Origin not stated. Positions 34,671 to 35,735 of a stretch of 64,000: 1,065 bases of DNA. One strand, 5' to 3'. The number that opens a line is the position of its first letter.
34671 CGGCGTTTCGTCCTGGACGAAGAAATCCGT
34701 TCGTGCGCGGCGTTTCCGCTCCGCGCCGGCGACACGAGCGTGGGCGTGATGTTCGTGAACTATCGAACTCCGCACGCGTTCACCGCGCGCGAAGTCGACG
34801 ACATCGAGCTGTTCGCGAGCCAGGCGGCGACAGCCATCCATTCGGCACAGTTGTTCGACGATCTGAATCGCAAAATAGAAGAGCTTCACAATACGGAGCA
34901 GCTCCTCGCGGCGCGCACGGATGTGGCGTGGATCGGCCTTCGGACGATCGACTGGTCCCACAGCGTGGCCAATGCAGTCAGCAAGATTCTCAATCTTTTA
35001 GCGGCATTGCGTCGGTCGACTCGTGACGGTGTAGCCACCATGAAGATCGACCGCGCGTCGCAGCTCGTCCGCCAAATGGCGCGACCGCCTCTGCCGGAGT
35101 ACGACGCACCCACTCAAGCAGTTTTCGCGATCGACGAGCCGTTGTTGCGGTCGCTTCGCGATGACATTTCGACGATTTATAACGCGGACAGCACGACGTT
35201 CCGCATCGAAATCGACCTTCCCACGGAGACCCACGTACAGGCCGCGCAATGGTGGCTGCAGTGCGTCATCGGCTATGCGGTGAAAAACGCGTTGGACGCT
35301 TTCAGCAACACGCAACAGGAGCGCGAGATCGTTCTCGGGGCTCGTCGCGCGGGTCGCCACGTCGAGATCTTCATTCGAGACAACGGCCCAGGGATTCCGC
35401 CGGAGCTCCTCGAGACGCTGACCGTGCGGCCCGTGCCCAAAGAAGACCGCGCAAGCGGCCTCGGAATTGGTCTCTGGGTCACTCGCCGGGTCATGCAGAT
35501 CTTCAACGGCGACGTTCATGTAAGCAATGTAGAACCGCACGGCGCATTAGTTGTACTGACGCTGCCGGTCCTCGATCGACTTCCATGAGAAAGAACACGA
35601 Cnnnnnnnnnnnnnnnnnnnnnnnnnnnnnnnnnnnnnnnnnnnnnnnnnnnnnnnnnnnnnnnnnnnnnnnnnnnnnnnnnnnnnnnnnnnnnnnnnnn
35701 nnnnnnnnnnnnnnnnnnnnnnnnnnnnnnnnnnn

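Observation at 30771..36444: Seven-GAF/PAS cytoplasmic histidine kinase coupled to a receiver-TIR-like response regulator: candidate phosphorelay-gated NADase-type effector system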

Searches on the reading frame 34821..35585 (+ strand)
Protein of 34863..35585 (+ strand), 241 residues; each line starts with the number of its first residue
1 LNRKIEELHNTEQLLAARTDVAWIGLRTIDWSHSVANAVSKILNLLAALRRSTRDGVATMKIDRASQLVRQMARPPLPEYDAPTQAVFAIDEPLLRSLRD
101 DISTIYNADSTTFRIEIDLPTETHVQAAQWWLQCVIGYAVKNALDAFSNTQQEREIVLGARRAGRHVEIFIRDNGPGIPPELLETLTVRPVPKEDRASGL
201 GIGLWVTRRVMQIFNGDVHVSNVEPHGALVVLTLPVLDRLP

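Call 34: search_protein_families(library=pfam, proteins=[window:34863-35585:+], max_evalue=1)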
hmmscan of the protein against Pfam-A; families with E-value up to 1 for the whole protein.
seq(241 aa): 4 families
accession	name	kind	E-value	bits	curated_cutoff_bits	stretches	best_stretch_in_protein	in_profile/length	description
PF02518.31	HATPase_c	-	4e-15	56.7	26.4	1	132-236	6-109/111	Histidine kinase-, DNA gyrase B-, and HSP90-like ATPase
PF13581.12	HATPase_c_2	-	0.00031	21.2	27.4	1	139-214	39-112/127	Histidine kinase-like ATPase domain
PF14501.12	HATPase_c_5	-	0.023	15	22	1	133-222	7-90/102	GHKL domain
PF13589.12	HATPase_c_3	-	0.19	12.2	25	1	140-184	11-51/137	Histidine kinase-, DNA gyrase B-, and HSP90-like ATPase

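Call 62: find_homologous_proteins(query=window:34863-35585:+, max_evalue=0.00001)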
Query seq(241 aa) (241 aa): 6 proteins with E <= 0.00001 among 3080 candidates.
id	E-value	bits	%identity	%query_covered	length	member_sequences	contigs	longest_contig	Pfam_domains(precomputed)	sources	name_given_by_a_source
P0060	6.4e-70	254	52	99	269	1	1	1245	PF13581.13,PF02518.32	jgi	-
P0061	7.0e-44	168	49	66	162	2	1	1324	PF02518.32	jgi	jgi:C4-dicarboxylate-specific signal transduction histidine kinase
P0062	1.2e-9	56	32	63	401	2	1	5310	PF13426.14,PF13188.14,PF24820.2,PF08448.17,PF02518.32,PF00512.32,PF00989.32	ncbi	-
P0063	2.4e-7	49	37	40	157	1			PF02518.32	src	-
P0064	3.8e-7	48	39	41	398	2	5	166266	PF13426.14,PF13188.14,PF12860.14,PF08448.17,PF02518.32,PF00512.32,PF00989.32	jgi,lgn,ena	jgi:PAS domain S-box-containing protein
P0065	8.8e-6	44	26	95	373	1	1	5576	PF02518.32,PF00512.32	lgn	-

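Call 92: search_solved_structures(query=A5, max_evalue=0.001, show_alignments=2)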
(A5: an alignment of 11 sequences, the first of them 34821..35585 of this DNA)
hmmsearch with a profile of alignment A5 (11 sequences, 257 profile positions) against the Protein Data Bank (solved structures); distinct sequences matched with E-value up to 0.001: 72 (the best 60 are shown).
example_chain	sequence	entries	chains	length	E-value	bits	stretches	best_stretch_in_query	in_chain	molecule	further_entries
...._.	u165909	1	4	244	3.7e-26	95.5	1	31-254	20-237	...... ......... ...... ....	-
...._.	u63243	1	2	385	6.8e-26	94.6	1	17-255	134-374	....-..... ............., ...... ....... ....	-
8a3u_A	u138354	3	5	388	1.2e-25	93.9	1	18-254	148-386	Putative Sensory box protein,Sensor protein FixL | Putative Sensory box protein,Putative Sensory box protein,Sensor protein FixL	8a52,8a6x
8a7f_A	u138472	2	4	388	1.2e-25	93.8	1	18-254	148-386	Putative Sensory box protein,Sensor protein FixL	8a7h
9qq6_A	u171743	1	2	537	1.3e-20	77.4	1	41-253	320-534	histidine kinase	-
6rh7_A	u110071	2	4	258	1.3e-20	77.3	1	11-253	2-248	Sensor histidine kinase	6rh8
6azr_A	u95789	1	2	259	1.4e-20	77.3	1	11-253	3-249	Sensor histidine kinase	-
5uht_A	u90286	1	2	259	2.7e-20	76.3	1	11-253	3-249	Sensor histidine kinase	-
3dge_A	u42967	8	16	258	3.3e-20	76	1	12-253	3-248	Sensor protein | Histidine kinase | Sensor histidine kinase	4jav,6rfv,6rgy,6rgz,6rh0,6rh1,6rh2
4jas_A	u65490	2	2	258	3.9e-20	75.8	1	12-253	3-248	Histidine kinase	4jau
2c2a_A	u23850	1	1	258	3.9e-20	75.8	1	12-253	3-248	SENSOR HISTIDINE KINASE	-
3d36_A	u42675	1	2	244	1.2e-19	74.2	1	40-254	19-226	Sporulation kinase B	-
8u4x_A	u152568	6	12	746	4.1e-19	72.4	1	40-253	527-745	histidine kinase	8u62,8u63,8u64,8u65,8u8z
4q20_A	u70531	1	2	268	5.2e-19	72.1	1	46-255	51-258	Sensor protein DivL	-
3sl2_A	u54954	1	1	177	1.6e-18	70.5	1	126-256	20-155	Sensor histidine kinase yycG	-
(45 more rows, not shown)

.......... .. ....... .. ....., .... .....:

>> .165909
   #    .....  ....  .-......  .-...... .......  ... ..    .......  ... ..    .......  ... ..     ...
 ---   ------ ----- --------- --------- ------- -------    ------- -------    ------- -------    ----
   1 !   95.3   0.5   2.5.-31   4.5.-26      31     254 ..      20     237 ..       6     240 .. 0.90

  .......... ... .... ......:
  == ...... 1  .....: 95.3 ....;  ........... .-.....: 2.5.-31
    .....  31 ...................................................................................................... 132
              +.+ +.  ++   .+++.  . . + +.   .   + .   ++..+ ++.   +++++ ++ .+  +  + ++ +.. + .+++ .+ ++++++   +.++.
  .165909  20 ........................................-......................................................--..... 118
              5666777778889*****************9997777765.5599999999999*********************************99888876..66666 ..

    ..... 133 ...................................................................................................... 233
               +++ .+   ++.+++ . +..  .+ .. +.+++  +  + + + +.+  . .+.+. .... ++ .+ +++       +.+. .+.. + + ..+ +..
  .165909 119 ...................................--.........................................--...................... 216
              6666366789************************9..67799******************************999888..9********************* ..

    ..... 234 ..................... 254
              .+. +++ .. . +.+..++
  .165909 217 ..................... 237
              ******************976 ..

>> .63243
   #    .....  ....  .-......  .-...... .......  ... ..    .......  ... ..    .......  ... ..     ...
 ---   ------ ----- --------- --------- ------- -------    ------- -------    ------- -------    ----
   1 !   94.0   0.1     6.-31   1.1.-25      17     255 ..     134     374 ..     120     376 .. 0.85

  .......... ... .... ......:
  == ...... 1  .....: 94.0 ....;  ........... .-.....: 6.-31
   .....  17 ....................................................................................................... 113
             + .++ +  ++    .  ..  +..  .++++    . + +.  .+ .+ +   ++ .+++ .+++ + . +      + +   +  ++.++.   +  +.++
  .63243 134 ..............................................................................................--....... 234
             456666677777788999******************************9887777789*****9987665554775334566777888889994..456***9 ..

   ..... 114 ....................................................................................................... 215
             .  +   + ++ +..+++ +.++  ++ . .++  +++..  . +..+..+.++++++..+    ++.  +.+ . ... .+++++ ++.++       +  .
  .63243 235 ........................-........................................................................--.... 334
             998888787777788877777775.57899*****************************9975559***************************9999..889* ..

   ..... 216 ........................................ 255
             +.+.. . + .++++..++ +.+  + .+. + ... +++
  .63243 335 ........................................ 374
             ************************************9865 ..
